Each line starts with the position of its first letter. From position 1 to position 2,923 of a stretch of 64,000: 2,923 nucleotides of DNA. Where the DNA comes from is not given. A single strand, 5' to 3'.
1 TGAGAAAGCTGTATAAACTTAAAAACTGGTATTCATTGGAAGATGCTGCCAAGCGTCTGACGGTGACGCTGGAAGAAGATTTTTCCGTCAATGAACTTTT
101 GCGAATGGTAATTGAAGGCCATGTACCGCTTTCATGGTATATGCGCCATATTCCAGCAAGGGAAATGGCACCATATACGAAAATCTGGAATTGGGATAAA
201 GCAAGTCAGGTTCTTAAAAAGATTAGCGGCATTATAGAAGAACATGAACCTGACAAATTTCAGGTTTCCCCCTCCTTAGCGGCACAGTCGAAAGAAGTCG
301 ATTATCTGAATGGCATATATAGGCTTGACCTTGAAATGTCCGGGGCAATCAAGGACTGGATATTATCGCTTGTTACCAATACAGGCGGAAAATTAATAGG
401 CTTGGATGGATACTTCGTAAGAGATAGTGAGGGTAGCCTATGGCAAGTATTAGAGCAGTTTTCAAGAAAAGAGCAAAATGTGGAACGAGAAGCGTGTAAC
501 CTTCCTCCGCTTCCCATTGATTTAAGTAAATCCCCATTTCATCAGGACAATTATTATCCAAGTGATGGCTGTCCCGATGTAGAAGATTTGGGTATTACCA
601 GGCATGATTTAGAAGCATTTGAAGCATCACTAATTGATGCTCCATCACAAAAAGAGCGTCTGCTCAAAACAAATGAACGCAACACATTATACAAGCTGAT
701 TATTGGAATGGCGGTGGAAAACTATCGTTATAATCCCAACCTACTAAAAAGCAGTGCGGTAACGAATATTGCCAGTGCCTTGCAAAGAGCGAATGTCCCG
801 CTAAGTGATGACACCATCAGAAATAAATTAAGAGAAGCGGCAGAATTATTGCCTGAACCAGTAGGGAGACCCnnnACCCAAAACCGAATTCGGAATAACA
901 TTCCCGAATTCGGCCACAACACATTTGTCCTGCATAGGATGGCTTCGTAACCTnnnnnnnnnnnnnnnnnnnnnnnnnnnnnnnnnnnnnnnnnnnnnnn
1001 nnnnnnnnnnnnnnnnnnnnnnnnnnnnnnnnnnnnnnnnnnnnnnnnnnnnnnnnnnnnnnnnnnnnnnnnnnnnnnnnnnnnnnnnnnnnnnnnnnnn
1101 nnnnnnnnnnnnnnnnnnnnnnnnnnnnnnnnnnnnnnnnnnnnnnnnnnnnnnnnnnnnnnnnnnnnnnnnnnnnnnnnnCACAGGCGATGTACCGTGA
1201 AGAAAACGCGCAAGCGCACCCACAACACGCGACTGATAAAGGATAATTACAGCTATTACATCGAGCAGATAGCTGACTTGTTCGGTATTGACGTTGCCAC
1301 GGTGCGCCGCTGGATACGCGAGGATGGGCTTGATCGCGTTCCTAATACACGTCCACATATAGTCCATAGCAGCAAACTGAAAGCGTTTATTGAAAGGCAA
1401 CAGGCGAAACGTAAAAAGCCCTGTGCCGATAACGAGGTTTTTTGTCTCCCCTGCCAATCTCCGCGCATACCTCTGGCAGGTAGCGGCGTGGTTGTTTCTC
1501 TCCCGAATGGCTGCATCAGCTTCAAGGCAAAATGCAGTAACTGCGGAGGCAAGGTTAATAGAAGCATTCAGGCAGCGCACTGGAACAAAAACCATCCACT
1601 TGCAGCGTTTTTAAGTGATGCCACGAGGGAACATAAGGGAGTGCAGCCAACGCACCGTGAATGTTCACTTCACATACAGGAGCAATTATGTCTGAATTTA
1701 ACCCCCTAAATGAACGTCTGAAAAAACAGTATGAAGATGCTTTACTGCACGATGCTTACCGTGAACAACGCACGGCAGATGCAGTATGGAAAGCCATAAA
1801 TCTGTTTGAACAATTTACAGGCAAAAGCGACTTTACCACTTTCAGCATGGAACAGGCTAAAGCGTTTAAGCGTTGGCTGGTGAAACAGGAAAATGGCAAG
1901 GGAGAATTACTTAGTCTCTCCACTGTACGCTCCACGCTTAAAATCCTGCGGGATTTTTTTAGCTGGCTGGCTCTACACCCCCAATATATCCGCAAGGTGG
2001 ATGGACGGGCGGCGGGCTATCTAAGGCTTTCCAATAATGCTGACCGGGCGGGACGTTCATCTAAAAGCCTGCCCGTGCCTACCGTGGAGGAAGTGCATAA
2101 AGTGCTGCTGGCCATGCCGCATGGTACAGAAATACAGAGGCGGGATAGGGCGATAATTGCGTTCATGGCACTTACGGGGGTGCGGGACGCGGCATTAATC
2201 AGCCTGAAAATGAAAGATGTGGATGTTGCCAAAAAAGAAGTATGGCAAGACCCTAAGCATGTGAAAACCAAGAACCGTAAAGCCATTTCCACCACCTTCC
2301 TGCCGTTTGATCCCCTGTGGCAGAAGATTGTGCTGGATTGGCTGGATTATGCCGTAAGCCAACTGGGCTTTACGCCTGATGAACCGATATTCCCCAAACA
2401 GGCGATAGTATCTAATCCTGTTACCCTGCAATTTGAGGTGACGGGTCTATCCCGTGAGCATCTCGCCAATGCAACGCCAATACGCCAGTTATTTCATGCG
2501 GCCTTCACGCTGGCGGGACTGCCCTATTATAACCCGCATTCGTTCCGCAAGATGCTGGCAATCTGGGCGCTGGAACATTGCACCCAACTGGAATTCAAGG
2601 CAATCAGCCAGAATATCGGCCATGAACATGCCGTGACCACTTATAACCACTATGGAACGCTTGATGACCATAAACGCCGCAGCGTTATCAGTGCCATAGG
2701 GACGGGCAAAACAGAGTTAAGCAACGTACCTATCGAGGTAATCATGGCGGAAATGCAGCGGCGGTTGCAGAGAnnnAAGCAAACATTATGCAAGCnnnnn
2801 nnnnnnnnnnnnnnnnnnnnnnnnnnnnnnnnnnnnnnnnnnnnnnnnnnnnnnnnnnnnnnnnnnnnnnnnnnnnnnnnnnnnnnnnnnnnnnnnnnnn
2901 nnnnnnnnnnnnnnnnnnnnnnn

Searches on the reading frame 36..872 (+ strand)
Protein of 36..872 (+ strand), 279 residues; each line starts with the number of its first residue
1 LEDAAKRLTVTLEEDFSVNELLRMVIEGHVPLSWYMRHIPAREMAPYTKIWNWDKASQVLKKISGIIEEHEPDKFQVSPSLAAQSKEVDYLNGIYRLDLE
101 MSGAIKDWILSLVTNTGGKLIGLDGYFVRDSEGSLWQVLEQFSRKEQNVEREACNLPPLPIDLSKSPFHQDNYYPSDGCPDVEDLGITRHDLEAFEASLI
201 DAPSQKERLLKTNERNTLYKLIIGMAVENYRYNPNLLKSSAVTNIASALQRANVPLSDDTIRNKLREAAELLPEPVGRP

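Call 12: search_protein_families(library=pfam, proteins=[window:36-872:+], max_evalue=0.01)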
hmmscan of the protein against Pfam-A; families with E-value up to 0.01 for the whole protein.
window:36-872:+ (279 aa): 0 families

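Call 87: search_protein_families(library=padloc, proteins=[window:36-872:+], max_evalue=0.001)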
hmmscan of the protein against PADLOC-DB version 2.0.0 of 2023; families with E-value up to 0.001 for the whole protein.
window:36-872:+ (279 aa): 0 families

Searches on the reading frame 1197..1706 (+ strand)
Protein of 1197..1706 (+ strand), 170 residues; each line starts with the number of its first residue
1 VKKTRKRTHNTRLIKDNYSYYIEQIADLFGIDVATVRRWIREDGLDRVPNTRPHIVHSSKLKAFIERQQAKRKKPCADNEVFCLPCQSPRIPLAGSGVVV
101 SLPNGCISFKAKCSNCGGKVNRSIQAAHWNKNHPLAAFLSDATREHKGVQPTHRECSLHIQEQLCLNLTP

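Call 87: search_protein_families(library=padloc, proteins=[window:1197-1706:+], max_evalue=0.001)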
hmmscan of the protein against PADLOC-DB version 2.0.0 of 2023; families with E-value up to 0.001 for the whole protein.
window:1197-1706:+ (170 aa): 1 family
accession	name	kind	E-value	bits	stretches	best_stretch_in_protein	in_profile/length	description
PDLC04133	mad1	-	8.3e-05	20.8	1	22-45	8-31/60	mads_1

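Call 99: search_protein_families(library=pfam, proteins=[window:1197-1706:+], max_evalue=0.001)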
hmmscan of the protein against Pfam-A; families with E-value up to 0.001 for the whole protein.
window:1197-1706:+ (170 aa): 2 families
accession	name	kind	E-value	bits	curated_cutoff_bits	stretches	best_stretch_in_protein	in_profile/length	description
PF12728.13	HTH_17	-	9.1e-06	26.3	27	1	22-68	4-50/51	Helix-turn-helix domain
PF13384.12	HTH_23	-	0.00034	20.8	24.6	1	22-45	20-46/50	Homeodomain-like domain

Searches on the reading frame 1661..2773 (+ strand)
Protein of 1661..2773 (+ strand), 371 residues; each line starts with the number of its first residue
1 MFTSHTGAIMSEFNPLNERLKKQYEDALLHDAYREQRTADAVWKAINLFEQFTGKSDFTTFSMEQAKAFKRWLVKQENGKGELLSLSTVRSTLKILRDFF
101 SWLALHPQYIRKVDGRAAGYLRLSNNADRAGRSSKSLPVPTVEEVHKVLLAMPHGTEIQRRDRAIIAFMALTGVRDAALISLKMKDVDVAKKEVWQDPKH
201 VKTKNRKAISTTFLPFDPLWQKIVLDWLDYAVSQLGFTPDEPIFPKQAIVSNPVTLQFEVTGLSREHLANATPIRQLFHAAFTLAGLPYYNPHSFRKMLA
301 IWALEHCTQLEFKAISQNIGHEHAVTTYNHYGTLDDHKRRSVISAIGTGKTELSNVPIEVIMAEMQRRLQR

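Call 12: search_protein_families(library=pfam, proteins=[window:1661-2773:+], max_evalue=0.01)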
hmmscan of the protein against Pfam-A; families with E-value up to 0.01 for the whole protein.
window:1661-2773:+ (371 aa): 3 families
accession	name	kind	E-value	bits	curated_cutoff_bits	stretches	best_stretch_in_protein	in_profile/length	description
PF00589.27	Phage_integrase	-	2e-14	54.2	27.1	1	147-335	9-169/172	Phage integrase family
PF13495.12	Phage_int_SAM_4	-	0.00014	22.6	27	1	33-104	13-79/85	Phage integrase, N-terminal SAM-like domain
PF13102.12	Phage_int_SAM_5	-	0.0041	17.9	22.3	1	35-101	18-80/98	Phage integrase SAM-like domain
